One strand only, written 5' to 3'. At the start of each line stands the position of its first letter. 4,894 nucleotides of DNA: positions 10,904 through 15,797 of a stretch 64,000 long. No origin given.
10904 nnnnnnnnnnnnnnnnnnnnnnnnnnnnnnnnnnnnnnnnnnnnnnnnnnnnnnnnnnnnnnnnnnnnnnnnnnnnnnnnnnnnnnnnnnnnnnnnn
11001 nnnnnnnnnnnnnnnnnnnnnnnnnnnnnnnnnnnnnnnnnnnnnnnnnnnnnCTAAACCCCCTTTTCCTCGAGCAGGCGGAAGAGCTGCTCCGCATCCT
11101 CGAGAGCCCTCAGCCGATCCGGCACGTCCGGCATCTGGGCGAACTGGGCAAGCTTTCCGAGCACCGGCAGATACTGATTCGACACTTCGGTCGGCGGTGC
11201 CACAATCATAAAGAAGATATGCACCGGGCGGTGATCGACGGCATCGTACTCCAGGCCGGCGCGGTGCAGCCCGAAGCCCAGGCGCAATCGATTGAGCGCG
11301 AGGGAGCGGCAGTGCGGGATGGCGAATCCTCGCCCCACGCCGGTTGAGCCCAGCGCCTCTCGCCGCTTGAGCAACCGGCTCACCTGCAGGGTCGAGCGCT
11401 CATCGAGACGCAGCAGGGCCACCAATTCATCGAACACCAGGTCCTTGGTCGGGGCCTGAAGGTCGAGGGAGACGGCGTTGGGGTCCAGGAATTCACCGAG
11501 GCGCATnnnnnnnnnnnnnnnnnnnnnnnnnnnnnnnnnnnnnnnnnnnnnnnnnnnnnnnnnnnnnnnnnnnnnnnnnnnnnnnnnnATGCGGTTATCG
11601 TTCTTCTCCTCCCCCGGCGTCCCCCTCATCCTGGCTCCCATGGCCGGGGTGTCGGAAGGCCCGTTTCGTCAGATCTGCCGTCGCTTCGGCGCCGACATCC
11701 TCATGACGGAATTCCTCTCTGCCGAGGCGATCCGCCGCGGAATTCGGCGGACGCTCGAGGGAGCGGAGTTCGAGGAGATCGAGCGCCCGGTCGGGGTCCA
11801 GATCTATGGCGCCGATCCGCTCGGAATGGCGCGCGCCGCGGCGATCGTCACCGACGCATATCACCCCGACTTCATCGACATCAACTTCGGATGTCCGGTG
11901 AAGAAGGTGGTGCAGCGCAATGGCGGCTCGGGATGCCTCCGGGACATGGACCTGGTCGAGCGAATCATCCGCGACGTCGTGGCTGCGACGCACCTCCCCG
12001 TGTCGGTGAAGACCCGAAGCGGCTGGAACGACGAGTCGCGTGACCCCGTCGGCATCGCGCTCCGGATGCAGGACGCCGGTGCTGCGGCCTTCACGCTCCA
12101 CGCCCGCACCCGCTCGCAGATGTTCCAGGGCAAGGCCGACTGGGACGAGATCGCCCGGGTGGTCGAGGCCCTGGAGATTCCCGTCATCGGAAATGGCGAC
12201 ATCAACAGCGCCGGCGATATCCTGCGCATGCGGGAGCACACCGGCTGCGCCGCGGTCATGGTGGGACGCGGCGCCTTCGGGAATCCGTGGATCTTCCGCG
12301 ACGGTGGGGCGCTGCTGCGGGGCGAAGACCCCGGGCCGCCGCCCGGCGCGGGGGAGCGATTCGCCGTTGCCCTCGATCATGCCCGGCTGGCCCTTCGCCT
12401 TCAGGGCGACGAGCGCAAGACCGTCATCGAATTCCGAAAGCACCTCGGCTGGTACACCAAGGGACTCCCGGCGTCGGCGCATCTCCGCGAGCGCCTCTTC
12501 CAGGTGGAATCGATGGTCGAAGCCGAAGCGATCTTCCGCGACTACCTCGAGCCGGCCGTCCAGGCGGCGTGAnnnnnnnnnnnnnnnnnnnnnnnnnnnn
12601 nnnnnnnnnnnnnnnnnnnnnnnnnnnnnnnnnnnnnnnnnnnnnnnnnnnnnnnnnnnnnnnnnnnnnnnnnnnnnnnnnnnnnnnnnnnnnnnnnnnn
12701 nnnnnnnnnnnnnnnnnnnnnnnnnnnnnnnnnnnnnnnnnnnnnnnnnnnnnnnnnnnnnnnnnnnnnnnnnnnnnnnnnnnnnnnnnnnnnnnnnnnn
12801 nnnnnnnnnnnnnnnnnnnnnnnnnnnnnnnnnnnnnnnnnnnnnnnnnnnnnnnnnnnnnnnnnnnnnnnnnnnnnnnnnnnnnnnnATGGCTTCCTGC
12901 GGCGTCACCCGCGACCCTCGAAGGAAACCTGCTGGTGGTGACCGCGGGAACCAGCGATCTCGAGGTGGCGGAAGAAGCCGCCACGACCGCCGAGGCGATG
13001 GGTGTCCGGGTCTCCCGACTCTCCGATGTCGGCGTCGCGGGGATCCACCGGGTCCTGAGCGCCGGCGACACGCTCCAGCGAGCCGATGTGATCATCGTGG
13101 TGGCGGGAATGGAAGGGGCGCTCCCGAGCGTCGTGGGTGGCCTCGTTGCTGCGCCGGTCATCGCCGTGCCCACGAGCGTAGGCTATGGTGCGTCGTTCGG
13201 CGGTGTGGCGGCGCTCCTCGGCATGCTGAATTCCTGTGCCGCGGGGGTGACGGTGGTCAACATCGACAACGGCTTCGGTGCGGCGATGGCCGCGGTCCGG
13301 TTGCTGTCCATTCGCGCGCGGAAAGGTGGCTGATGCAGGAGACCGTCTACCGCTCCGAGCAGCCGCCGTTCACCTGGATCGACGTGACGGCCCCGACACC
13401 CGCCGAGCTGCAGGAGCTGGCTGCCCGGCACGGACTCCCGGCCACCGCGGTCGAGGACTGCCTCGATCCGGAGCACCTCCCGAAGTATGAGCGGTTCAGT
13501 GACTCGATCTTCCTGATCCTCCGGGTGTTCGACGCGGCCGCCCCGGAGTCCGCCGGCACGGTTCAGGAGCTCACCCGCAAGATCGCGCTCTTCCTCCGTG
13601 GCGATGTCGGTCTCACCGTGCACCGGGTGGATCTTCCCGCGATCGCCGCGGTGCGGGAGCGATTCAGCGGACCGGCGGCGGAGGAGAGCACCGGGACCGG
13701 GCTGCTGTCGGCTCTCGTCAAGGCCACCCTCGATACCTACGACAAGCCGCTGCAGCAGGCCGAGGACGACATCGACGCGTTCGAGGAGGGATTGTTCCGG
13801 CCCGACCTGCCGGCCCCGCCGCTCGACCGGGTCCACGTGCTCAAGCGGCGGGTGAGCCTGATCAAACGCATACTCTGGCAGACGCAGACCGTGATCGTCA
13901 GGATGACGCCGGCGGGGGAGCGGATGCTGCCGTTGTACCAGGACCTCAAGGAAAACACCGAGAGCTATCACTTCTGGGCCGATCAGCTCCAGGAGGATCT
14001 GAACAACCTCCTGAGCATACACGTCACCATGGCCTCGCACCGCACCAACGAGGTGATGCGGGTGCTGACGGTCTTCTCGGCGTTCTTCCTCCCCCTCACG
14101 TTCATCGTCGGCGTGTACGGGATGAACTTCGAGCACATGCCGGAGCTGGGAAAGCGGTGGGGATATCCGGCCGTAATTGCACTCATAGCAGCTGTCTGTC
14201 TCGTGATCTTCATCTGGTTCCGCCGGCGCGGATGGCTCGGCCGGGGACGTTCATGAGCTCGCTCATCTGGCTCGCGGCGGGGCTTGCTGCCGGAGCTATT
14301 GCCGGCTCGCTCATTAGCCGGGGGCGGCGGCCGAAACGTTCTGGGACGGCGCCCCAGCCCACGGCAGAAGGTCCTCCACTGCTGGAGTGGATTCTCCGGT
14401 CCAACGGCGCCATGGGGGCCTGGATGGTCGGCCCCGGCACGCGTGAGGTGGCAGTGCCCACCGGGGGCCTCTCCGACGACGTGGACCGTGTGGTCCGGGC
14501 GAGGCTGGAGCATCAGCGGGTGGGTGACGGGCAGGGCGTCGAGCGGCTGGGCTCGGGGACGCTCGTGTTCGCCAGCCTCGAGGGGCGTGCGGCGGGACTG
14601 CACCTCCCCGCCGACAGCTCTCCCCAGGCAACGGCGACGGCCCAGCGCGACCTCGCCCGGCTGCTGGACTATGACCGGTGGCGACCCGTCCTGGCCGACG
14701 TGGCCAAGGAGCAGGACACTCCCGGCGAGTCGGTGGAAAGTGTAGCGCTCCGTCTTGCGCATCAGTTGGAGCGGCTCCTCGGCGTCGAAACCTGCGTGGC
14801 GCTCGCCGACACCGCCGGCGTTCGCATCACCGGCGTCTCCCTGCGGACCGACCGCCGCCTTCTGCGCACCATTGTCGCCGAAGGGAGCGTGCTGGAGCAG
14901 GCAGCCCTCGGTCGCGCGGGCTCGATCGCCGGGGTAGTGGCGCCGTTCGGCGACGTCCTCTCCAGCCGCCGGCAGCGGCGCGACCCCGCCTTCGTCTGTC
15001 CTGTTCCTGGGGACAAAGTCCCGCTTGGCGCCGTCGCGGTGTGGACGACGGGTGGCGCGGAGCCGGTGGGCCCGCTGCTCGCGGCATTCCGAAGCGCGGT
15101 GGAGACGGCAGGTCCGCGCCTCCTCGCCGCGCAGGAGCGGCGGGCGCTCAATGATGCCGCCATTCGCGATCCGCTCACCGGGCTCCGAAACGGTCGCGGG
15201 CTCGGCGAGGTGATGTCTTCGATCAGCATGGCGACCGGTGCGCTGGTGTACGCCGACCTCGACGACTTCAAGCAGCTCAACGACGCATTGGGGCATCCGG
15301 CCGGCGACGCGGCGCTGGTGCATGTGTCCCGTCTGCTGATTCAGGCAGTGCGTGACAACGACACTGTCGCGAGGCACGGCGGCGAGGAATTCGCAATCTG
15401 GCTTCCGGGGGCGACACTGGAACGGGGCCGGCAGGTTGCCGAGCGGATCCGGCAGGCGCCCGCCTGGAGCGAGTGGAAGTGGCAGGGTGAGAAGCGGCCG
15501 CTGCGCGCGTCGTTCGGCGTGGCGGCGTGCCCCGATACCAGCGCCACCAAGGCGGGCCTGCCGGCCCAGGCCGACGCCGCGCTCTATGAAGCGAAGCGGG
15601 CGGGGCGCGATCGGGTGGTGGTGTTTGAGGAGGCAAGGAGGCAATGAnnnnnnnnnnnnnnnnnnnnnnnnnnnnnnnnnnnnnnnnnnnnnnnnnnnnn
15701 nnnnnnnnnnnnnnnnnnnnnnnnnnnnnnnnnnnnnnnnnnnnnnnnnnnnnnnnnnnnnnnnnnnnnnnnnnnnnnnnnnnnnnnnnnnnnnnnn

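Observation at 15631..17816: The repeat units fall into multi-copy sequence families, implying copying between loci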

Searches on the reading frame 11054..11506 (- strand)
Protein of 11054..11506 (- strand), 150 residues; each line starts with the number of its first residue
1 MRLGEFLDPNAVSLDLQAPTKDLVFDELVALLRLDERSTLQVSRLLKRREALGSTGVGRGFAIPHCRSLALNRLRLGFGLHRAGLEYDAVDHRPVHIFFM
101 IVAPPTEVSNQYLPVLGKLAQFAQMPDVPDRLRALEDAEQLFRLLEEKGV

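Call 73: search_protein_families(library=pfam, max_evalue=0.00001, proteins=[window:11054-11506:-])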
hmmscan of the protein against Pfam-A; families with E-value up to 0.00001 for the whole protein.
window:11054-11506:- (150 aa): 1 family
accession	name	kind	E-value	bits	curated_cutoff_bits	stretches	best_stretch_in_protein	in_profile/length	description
PF00359.27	PTS_EIIA_2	-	5.6e-23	82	27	1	5-147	1-143/144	Phosphoenolpyruvate-dependent sugar phosphotransferase system, EIIA 2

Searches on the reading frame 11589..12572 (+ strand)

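Call 73: search_protein_families(library=pfam, max_evalue=0.00001, proteins=[window:11589-12572:+])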
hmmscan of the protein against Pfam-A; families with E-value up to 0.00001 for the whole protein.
window:11589-12572:+ (327 aa): 1 family
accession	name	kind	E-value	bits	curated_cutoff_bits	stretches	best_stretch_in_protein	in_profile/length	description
PF01207.24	Dus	-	5e-86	289.1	20.4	1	14-317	1-303/311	Dihydrouridine synthase (Dus)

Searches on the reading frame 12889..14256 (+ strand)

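Call 73: search_protein_families(library=pfam, max_evalue=0.00001, proteins=[window:12889-14256:+])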
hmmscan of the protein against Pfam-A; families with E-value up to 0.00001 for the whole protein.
window:12889-14256:+ (455 aa): 1 family
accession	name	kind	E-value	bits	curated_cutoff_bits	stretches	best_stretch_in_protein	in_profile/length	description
PF01544.23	CorA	-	3.4e-64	217.4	27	1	161-446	4-292/292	CorA-like Mg2+ transporter protein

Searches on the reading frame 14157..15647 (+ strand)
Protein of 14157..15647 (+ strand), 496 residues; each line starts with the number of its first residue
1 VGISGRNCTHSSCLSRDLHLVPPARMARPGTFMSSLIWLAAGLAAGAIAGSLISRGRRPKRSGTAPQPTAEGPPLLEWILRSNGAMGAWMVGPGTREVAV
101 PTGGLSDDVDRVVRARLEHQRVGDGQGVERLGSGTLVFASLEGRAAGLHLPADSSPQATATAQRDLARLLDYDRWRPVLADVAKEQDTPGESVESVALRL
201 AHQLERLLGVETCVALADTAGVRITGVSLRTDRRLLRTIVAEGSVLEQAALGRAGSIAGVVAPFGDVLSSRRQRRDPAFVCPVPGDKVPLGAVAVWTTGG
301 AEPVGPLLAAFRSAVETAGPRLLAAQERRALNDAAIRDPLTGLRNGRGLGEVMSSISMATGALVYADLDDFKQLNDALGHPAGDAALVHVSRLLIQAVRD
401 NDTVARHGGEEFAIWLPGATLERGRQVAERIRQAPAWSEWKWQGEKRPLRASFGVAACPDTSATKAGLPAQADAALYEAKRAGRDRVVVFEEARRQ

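Call 19: search_protein_families(library=pfam, proteins=[window:14157-15647:+])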
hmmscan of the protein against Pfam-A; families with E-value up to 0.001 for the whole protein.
window:14157-15647:+ (496 aa): 1 family
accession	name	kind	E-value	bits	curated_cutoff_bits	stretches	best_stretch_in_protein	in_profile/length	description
PF00990.26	GGDEF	-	5.9e-33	114.4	23.8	1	335-486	1-161/161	Diguanylate cyclase, GGDEF domain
